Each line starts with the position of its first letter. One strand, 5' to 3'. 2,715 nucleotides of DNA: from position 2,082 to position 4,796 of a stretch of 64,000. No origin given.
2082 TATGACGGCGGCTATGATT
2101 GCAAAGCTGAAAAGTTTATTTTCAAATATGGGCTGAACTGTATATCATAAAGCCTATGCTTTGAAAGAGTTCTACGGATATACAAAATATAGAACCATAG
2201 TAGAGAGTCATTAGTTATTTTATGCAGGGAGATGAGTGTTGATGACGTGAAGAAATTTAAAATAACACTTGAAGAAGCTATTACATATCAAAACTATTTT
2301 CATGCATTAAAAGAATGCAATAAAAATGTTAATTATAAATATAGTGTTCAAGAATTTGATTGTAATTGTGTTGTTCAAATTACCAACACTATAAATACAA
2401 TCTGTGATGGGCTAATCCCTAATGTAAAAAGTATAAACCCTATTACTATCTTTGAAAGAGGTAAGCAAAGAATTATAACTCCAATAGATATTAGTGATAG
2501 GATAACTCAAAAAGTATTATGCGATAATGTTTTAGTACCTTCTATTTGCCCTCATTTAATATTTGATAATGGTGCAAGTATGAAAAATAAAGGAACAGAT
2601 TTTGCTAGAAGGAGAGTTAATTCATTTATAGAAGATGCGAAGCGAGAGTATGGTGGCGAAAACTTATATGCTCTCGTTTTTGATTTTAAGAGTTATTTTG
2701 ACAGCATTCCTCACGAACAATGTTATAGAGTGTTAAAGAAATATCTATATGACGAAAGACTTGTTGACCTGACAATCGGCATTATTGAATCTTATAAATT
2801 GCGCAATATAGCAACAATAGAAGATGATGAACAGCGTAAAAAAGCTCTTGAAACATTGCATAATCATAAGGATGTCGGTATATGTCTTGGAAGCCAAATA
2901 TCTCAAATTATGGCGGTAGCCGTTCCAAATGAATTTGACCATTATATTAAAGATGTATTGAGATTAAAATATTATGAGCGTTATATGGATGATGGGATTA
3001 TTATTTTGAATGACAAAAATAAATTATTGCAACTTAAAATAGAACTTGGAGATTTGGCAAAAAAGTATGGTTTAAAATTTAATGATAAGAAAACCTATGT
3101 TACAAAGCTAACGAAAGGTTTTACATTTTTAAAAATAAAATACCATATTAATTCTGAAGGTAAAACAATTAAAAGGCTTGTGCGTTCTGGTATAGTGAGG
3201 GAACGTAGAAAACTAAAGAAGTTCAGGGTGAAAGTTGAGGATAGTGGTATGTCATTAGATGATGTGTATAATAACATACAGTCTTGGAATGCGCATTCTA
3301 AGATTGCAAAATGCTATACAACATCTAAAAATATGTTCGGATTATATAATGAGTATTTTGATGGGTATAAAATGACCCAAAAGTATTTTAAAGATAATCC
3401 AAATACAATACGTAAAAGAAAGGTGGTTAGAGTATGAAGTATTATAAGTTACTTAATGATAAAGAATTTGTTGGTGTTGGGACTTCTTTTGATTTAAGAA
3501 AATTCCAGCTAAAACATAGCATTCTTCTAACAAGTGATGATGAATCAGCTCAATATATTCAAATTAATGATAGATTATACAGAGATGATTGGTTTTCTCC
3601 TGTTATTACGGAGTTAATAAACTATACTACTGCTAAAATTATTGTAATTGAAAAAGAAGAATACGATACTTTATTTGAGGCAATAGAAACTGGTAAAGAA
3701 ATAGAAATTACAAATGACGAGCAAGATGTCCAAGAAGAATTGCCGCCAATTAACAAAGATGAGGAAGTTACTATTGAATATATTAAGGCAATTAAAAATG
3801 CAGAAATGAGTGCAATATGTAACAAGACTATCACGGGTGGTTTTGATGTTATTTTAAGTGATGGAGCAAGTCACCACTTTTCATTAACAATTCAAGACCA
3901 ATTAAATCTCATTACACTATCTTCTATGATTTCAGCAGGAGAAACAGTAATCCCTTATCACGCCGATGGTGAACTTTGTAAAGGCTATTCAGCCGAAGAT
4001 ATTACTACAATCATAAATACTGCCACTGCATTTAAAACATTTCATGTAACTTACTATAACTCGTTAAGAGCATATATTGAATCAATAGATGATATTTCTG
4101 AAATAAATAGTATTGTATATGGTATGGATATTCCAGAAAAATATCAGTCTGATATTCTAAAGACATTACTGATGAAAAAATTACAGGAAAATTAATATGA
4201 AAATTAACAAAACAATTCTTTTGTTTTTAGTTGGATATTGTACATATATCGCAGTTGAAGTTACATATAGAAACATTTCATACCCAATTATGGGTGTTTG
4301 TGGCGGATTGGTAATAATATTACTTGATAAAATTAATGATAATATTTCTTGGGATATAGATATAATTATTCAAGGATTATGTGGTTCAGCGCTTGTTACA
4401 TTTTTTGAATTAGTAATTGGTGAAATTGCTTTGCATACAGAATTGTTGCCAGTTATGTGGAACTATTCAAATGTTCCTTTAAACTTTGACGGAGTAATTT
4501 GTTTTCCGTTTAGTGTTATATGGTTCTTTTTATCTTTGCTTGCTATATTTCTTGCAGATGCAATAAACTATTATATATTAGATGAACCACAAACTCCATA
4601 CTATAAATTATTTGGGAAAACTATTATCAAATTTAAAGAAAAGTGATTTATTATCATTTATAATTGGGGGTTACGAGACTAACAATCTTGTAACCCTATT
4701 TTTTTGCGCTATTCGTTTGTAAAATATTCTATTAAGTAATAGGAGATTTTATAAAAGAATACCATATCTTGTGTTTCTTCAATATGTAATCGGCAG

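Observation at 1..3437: Complete diversity-generating retroelement: target gene VR (642-783), hairpin, accessory ORF, TR (1782-1923), reverse transcriptase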

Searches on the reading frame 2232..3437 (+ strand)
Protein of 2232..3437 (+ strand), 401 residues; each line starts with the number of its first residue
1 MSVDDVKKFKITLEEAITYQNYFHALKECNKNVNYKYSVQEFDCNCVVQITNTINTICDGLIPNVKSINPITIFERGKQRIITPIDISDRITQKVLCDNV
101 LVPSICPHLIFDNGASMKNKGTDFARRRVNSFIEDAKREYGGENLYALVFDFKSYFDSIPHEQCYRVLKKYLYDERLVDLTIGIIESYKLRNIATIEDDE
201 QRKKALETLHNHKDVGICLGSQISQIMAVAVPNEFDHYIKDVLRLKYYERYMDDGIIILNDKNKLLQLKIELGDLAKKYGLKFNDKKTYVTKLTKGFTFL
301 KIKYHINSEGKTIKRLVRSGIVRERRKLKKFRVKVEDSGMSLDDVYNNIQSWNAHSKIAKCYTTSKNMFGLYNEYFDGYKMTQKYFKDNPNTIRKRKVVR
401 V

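Call 6: search_protein_families(library=pfam, proteins=[window:2232-3437:+], max_evalue=0.1)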
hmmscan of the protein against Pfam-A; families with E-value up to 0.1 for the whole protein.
window:2232-3437:+ (401 aa): 2 families
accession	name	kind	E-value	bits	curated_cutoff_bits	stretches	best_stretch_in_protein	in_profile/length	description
PF00078.32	RVT_1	-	2e-14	54.2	29.6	1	77-300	7-201/205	Reverse transcriptase (RNA-dependent DNA polymerase)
PF16485.10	PLN_propep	-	0.0077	16.4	28.1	1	188-209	7-28/43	Protealysin propeptide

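Call 7: search_protein_families(library=phrogs, proteins=[window:2232-3437:+], max_evalue=0.01)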
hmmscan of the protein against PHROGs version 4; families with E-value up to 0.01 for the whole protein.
window:2232-3437:+ (401 aa): 2 families
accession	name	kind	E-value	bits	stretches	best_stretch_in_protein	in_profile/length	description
phrog_1423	-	DNA, RNA and nucleotide metabolism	6.1e-64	217.7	1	4-396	94-462/1040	Reverse transcriptase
phrog_2825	-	DNA, RNA and nucleotide metabolism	5.1e-08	33.5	1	147-292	112-237/336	polymerase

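Call 8: search_protein_families(library=ncbifam, proteins=[window:2232-3437:+], max_evalue=0.1)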
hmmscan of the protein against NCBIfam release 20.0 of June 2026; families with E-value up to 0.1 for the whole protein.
window:2232-3437:+ (401 aa): 5 families
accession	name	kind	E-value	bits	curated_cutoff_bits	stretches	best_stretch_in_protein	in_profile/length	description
TIGR04416.1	group_II_RT_mat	equivalog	8.8e-16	58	300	1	77-337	63-297/353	group II intron reverse transcriptase/maturase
NF041747.1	Drt3a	equivalog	1.5e-12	47.5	200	1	150-334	116-291/412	antiviral reverse transcriptase Drt3a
NF038233.2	retron_St85_RT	exception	1.5e-09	37.5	235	1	143-295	87-218/289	retron St85 family RNA-directed DNA polymerase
NF041749.1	Drt4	equivalog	4.5e-05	22.6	450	1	206-293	184-269/489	antiviral reverse transcriptase Drt4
NF041750.1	Drt5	equivalog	0.0018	17.3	550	1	233-296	191-256/484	antiviral reverse transcriptase Drt5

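Call 9: search_solved_structures(query=window:2232-3437:+, max_evalue=0.01)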
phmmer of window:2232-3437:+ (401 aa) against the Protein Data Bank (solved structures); distinct sequences matched with E-value up to 0.01: 3.
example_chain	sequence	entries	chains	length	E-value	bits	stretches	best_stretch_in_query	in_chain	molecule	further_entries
8ub7_A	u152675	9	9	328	1.5e-12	50.6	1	207-362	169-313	Reverse transcriptase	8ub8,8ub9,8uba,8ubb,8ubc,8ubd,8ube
7kft_D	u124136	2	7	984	0.00047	22.7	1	75-302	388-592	Cas6-RT-Cas1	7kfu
9z6y_A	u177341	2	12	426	0.00096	21.6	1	207-296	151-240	Drt3a reverse transcriptase protein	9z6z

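Call 12: find_encoding_contigs(protein=window:2232-3437:+, flank=10000, max_places=6)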
Protein window:2232-3437:+ (401 aa): 5 contigs read that carry it; 3 places shown.
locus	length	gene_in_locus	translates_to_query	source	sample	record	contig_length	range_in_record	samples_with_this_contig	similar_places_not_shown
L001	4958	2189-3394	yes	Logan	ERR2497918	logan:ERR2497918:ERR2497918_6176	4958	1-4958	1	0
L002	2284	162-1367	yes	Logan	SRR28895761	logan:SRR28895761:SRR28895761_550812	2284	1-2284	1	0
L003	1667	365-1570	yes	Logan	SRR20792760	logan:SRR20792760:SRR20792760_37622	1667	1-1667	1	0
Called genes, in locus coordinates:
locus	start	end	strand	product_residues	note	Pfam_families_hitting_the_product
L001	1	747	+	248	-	?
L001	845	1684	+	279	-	-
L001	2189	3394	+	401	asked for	PF00078:RVT_1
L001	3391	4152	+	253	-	PF14301:DUF4376 (weak)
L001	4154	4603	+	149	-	PF06541:ABC_trans_CmpB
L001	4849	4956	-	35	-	?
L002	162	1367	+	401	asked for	PF00078:RVT_1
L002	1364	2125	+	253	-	PF14301:DUF4376 (weak)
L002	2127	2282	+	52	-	?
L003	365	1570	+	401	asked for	PF00078:RVT_1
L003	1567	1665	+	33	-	?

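Call 90: search_dna_similar(query=window:2232-3437:+, collection=phages, mode=protein, max_rows=15)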
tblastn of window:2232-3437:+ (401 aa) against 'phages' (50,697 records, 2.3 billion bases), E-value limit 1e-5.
Records with a match: 79; places in all: 79; records where one place covers at least 80% of the query: 37.
Best place of each record, by identity: <60% 79.
By first word of the organism name: Bacteriophage 14; Faecalibacterium 11; Vibrio 6; CrAssphage 5; Bordetella 5; Streptococcus 4; Pseudomonas 4; Butyrivibrio 4; Pseudoalteromonas 3; Bacillus 3; and 14 more.
By host as written in the record: - 30; Faecalibacterium prausnitzii 8; Bacillus alcalophilus CGMCC 1.3604 3; Butyrivibrio fibrisolvens DSM 3071 3; Pseudoalteromonas elyakovii HL-AS1 2; Vibrio parahaemolyticus 2; Propithecus coquereli 2; Methanomassiliicoccales 2; and 24 more.
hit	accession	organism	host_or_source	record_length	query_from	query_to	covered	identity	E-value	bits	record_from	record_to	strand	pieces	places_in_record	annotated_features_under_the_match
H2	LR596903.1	Roseburia phage Shimadzu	-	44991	13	376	91%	32.4%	1e-54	200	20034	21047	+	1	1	orf24: Reverse transcriptase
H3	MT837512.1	Bacteriophage sp.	human fecal samples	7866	13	374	90%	32.5%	9e-55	200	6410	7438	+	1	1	record has no annotation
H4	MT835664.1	Bacteriophage sp.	human fecal samples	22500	14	368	89%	32.8%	4e-44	169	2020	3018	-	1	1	record has no annotation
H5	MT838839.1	Bacteriophage sp.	human fecal samples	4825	13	374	90%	29.8%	2e-35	144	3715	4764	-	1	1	record has no annotation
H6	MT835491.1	Bacteriophage sp.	human fecal samples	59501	14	377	91%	28.9%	4e-28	122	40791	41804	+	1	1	record has no annotation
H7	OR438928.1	Pseudoalteromonas phage ACA1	Pseudoalteromonas elyakovii HL-AS1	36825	12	369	89%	28.6%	2e-23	108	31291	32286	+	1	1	reverse transcriptase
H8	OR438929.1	Pseudoalteromonas phage ACA2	Pseudoalteromonas nigrifaciens HL-AS2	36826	12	369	89%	28.6%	2e-23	108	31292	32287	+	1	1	reverse transcriptase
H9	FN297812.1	Vibrio phage VP585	Vibrio parahaemolyticus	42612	12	370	90%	27.4%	2e-24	111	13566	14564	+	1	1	gp20 protein | gp21 protein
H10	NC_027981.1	Vibrio phage VP585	Vibrio parahaemolyticus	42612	12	370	90%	27.4%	2e-24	111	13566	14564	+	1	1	Reverse transcriptase | gp21 protein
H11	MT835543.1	Bacteriophage sp.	human fecal samples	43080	12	360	87%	28.1%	2e-33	138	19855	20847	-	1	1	record has no annotation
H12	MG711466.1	Faecalibacterium phage FP_Toutatis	Faecalibacterium prausnitzii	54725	11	366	89%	27.2%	5e-28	122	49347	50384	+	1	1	retron-type RNA-directed DNA polymerase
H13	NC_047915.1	Faecalibacterium phage FP_Toutatis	Faecalibacterium prausnitzii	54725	11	366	89%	27.2%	5e-28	122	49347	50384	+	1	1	Reverse transcriptase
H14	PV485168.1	Vibrio phage vB-Vv-ZX4290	Vibrio vulnificus Vv4290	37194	13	371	90%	27.0%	2e-21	102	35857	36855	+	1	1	group II intron reverse transcriptase domain-containing protein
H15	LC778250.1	Aeromonas phage phiWae15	filtration agent for carassius auratus ...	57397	17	369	88%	27.4%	1e-23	109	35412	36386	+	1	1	RNA-directed DNA polymerase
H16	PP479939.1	Faecalibacterium phage Roos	Faecalibacterium sp. FM8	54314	12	350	85%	28.4%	3e-26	117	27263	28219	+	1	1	reverse transcriptase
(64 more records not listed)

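Call 91: get_annotated_region(hit=H2, flank=5000)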
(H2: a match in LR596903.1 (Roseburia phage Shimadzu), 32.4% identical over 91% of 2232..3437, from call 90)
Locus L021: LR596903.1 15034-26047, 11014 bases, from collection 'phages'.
description: Roseburia phage Shimadzu genome assembly, chromosome: 1.
organism: Roseburia phage Shimadzu (NCBI taxid 2570913)
taxonomy: Viruses; Duplodnaviria; Heunggongvirae; Uroviricota; Caudoviricetes
host: -; source: -; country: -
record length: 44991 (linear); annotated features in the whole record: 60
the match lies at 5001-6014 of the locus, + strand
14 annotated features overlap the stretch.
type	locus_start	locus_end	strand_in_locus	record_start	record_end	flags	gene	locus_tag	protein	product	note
CDS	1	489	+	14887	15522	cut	orf18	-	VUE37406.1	Tail protein P2_GpU family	-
CDS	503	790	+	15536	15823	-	orf19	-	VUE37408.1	baseplate wedge subunit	-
CDS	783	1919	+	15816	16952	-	orf20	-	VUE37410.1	Baseplate J family protein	-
CDS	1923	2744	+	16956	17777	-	orf21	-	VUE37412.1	tail protein P2_I family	-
CDS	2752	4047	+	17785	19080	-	orf22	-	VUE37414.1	tail fibre protein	-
CDS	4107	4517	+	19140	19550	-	orf23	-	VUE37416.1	Avd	-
CDS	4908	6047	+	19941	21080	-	orf24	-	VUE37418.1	Reverse transcriptase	-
CDS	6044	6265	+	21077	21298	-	orf25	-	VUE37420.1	hypothetical protein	-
CDS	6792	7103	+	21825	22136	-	orf26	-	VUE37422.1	hypothetical protein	-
CDS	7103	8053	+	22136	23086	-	orf27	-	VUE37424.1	Endolysin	-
CDS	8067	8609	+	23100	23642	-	orf28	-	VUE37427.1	hypothetical protein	-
CDS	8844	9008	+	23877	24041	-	orf29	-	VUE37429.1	hypothetical protein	-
CDS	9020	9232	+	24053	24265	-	orf30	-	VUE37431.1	hypothetical protein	-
CDS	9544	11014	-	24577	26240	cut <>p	orf31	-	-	Integrase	-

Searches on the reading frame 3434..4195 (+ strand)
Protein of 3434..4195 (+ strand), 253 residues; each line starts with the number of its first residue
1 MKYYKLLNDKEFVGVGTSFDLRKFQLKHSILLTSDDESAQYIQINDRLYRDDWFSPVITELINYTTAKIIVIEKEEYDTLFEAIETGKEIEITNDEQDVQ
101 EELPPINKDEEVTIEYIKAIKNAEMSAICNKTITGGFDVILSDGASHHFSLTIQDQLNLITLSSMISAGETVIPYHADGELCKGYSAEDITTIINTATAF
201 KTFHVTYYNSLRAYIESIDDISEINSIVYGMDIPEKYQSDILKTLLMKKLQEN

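Call 6: search_protein_families(library=pfam, proteins=[window:3434-4195:+], max_evalue=0.1)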
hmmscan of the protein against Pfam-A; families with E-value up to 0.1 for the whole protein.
window:3434-4195:+ (253 aa): 1 family
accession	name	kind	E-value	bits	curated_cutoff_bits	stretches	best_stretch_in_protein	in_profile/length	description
PF14301.12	DUF4376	-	1e-06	29.6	25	1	117-220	2-98/106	Domain of unknown function (DUF4376)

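Call 7: search_protein_families(library=phrogs, proteins=[window:3434-4195:+], max_evalue=0.01)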
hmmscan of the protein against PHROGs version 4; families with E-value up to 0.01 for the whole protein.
window:3434-4195:+ (253 aa): 3 families
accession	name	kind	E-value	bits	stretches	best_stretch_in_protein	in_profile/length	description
phrog_1348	-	tail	4.5e-17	63.5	1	73-237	25-183/224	tail fiber protein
phrog_1807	-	tail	0.00078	20.2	1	124-227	127-233/241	tail fiber protein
phrog_188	-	tail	0.0068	17.2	0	64-115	68-119/207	tail fiber assembly protein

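Call 8: search_protein_families(library=ncbifam, proteins=[window:3434-4195:+], max_evalue=0.1)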
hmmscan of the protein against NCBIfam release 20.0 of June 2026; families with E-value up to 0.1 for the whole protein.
window:3434-4195:+ (253 aa): 2 families
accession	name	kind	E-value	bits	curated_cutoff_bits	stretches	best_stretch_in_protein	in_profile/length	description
NF003805.0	PRK05395.1-2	subfamily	0.018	14.6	146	1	96-162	28-94/147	type II 3-dehydroquinate dehydratase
NF002867.0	PRK03174.1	equivalog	0.071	13.4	100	0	205-240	18-51/59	small acid-soluble spore protein H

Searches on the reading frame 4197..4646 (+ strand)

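Call 6: search_protein_families(library=pfam, proteins=[window:4197-4646:+], max_evalue=0.1)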
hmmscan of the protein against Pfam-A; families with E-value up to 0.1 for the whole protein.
window:4197-4646:+ (149 aa): 2 families
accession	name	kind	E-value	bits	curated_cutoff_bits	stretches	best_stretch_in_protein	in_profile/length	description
PF06541.16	ABC_trans_CmpB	-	1.5e-10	41.9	25.9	1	29-123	36-119/151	Putative ABC-transporter type IV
PF14002.11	YniB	-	0.014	15.7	27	1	63-120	33-87/166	YniB-like protein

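Call 7: search_protein_families(library=phrogs, proteins=[window:4197-4646:+], max_evalue=0.01)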
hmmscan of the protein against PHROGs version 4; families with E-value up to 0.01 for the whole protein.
window:4197-4646:+ (149 aa): 1 family
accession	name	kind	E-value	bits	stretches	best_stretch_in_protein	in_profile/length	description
phrog_20274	-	unknown function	7.1e-22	79.3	1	16-142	4-129/141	-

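Call 8: search_protein_families(library=ncbifam, proteins=[window:4197-4646:+], max_evalue=0.1)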
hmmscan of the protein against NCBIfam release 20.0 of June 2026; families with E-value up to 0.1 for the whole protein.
window:4197-4646:+ (149 aa): 0 families
